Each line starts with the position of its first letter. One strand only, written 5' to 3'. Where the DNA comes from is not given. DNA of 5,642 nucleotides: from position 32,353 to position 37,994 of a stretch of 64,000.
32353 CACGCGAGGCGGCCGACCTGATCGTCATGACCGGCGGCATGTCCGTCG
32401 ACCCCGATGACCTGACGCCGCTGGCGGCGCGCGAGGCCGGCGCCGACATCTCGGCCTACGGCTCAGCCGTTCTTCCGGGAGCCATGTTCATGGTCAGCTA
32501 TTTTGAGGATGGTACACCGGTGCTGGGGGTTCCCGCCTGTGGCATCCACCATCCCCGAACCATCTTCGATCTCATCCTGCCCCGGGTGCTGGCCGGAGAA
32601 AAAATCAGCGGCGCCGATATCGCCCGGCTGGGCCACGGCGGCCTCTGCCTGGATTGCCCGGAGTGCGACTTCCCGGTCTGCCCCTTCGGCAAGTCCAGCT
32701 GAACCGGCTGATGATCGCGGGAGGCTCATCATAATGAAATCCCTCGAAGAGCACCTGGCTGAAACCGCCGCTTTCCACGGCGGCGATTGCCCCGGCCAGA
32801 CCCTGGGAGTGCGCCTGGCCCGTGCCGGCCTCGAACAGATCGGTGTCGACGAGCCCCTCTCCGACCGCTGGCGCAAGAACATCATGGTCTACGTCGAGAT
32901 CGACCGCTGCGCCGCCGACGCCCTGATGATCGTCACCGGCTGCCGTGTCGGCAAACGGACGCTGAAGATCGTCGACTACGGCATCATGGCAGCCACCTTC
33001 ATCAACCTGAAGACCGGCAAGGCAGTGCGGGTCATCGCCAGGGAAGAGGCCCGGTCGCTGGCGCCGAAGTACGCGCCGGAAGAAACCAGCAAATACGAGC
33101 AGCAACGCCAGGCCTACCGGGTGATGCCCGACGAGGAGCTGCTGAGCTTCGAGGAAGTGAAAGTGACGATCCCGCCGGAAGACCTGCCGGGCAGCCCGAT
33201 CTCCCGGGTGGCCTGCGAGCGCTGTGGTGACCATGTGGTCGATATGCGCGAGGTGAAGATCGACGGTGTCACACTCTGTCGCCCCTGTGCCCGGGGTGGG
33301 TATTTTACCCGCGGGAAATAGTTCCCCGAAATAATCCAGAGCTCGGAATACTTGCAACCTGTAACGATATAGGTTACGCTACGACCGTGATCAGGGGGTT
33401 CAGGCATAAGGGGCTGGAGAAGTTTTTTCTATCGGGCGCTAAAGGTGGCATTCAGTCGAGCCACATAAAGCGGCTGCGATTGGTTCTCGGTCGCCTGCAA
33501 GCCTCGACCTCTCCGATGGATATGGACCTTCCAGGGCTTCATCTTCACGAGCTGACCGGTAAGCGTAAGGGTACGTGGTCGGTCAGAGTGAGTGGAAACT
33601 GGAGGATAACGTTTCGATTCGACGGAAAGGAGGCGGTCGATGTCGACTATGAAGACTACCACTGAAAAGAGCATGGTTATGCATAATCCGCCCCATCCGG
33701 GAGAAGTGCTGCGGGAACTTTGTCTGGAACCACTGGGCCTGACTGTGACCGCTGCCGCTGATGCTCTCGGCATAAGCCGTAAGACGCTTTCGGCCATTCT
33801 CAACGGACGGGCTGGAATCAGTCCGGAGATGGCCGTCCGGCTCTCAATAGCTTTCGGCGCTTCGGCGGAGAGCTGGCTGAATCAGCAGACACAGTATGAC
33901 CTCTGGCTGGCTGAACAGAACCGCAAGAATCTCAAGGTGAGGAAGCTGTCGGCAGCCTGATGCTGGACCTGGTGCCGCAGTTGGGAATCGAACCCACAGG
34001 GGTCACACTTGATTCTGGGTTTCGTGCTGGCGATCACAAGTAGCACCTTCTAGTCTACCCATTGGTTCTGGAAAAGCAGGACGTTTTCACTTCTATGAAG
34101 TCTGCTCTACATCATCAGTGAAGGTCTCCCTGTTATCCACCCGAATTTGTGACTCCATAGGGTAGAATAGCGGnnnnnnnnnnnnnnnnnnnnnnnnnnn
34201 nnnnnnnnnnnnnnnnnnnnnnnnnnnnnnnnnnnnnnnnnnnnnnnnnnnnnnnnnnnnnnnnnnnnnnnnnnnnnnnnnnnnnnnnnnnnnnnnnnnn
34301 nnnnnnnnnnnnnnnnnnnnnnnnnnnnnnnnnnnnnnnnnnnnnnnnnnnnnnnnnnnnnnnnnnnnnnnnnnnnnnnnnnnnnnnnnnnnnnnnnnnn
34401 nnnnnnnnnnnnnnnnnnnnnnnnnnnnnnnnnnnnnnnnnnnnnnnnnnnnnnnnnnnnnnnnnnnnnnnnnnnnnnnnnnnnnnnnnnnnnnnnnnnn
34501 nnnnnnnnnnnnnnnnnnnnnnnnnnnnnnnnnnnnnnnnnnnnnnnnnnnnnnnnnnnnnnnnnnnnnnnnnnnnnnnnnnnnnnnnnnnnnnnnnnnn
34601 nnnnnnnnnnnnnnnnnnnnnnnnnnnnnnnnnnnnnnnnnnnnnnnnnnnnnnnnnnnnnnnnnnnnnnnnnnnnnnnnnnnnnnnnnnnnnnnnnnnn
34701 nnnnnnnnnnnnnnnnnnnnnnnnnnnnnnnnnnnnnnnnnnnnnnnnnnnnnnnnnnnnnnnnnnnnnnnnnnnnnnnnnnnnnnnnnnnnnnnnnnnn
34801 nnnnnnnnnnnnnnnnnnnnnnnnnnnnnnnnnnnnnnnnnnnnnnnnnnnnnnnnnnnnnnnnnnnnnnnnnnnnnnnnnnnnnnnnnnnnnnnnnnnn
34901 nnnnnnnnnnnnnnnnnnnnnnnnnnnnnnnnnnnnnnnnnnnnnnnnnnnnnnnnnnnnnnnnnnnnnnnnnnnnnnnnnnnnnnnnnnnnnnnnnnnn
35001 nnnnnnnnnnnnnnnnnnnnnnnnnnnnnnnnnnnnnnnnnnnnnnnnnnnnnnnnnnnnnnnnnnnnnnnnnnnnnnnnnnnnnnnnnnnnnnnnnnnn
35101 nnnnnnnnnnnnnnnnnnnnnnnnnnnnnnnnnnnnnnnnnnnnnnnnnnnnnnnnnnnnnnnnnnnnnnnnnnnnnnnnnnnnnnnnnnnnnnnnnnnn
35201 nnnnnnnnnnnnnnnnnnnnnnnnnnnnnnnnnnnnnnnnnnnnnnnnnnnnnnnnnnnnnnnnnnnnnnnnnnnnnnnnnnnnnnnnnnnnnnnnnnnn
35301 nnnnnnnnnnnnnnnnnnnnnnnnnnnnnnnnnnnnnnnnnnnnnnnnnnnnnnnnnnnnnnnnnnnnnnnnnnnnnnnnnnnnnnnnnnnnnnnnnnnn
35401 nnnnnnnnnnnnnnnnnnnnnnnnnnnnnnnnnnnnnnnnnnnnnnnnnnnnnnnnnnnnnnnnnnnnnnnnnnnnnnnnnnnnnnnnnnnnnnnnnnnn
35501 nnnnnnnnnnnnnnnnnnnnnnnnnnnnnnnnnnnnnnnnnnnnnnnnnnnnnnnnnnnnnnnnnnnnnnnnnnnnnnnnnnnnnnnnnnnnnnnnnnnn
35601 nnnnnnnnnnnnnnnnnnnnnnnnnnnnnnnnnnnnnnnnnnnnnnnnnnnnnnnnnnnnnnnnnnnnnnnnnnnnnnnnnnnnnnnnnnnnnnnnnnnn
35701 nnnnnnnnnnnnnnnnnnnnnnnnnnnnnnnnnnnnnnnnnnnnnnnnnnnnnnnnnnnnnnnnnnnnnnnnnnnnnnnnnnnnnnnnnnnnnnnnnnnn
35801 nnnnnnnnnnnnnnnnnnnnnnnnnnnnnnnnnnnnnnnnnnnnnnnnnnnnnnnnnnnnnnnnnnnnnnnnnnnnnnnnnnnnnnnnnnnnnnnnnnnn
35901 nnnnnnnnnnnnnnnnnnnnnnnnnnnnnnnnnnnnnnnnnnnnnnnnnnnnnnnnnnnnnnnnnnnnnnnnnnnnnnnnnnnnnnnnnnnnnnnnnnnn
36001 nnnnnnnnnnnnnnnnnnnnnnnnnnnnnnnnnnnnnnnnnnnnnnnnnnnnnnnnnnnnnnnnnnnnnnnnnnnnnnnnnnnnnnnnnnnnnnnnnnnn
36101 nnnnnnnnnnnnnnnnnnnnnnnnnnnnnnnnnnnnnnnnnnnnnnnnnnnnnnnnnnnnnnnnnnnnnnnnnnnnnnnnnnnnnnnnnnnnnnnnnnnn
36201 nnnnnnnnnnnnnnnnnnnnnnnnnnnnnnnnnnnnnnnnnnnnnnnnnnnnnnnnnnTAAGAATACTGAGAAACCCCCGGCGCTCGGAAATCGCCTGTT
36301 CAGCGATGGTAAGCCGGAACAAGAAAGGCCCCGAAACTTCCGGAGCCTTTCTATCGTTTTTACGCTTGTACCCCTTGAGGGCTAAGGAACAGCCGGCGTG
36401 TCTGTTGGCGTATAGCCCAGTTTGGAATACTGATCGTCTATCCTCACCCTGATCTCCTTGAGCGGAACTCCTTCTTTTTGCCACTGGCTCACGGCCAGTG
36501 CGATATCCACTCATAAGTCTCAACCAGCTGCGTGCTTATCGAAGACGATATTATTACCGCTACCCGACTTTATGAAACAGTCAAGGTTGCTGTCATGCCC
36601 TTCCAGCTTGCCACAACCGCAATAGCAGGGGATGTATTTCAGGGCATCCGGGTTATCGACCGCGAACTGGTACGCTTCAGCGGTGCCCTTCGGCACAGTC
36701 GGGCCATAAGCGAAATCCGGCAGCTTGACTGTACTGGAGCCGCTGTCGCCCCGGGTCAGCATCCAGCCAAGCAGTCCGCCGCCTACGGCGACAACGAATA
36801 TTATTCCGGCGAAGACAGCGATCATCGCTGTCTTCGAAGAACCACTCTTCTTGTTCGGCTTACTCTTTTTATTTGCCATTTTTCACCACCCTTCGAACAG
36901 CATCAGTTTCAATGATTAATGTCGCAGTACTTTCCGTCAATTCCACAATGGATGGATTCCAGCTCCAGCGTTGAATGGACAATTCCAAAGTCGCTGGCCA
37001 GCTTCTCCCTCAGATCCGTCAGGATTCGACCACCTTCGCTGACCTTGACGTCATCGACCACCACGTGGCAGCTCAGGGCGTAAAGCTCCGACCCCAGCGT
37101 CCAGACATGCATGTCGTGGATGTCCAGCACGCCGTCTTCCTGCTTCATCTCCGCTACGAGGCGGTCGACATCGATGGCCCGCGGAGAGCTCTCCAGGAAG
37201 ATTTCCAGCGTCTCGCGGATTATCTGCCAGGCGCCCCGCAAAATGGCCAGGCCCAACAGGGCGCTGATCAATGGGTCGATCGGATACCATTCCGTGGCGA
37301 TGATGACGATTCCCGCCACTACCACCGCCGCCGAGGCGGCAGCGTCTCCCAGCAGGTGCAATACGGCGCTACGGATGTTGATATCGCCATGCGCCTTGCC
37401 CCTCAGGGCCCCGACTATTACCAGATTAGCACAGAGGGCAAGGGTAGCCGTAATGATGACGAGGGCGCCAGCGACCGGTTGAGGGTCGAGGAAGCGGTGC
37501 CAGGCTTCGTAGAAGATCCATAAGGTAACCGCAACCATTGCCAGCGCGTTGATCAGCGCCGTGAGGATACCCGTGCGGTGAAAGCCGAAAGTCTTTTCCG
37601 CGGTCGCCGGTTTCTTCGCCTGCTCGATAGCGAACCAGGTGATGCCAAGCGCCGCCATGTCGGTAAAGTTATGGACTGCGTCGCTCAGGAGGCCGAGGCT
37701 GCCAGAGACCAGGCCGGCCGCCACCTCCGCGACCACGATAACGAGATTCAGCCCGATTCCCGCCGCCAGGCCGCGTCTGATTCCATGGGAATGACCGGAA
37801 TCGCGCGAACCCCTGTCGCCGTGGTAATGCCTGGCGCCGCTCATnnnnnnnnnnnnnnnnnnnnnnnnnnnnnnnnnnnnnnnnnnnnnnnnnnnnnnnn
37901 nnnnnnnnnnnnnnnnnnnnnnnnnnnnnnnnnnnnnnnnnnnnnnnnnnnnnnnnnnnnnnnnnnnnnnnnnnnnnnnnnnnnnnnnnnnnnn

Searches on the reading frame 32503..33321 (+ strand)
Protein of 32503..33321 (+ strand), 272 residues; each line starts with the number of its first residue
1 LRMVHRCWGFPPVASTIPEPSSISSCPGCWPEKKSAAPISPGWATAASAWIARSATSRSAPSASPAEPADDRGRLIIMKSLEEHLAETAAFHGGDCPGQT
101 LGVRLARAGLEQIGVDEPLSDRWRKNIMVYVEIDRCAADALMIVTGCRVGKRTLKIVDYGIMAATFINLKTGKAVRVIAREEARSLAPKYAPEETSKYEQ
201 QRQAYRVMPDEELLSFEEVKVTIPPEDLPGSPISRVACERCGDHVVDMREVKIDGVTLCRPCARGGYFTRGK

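Call 10: search_protein_families(library=pfam, proteins=[window:32503-33321:+], max_evalue=0.00001)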
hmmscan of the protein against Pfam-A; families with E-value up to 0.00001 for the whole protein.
window:32503-33321:+ (272 aa): 2 families
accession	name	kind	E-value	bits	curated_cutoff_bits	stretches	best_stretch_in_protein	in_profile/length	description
PF02663.19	FmdE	-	1.4e-31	109.8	22.9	1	91-213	1-131/133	FmdE, Molybdenum formylmethanofuran dehydrogenase operon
PF01258.23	zf-dskA_traR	-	1.6e-06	28.4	24.9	1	235-264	4-32/36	Prokaryotic dksA/traR C4-type zinc finger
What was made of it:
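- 32503..33321 (+): FmdE-family protein with a C4 zinc finger. The true start is probably near 32710, because the listed ORF overlaps the preceding gene. Call 10.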

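Call 48: search_protein_families(library=ncbifam, proteins=[window:32503-33321:+], max_evalue=1e-10)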
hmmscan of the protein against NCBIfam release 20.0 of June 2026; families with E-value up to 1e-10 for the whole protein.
window:32503-33321:+ (272 aa): 0 families

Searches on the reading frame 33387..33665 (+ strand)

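Call 10: search_protein_families(library=pfam, proteins=[window:33387-33665:+], max_evalue=0.00001)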
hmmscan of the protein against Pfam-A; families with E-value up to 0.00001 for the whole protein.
window:33387-33665:+ (92 aa): 1 family
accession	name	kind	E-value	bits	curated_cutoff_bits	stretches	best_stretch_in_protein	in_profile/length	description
PF05015.19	HigB-like_toxin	-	4e-19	69.3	27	1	4-92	2-91/91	RelE-like toxin of type II toxin-antitoxin system HigB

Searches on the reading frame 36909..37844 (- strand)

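Call 47: search_protein_families(library=pfam, proteins=[window:36909-37844:-], max_evalue=0.00001)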
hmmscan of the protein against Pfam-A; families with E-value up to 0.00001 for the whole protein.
window:36909-37844:- (311 aa): 2 families
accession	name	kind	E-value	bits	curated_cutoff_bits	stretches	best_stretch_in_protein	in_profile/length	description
PF01545.26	Cation_efflux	-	1.7e-42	145.9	26.6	1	28-216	3-197/198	Cation efflux family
PF16916.11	ZT_dimer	-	7.9e-12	45.5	26.7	1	221-296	1-76/78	Dimerisation domain of Zinc Transporter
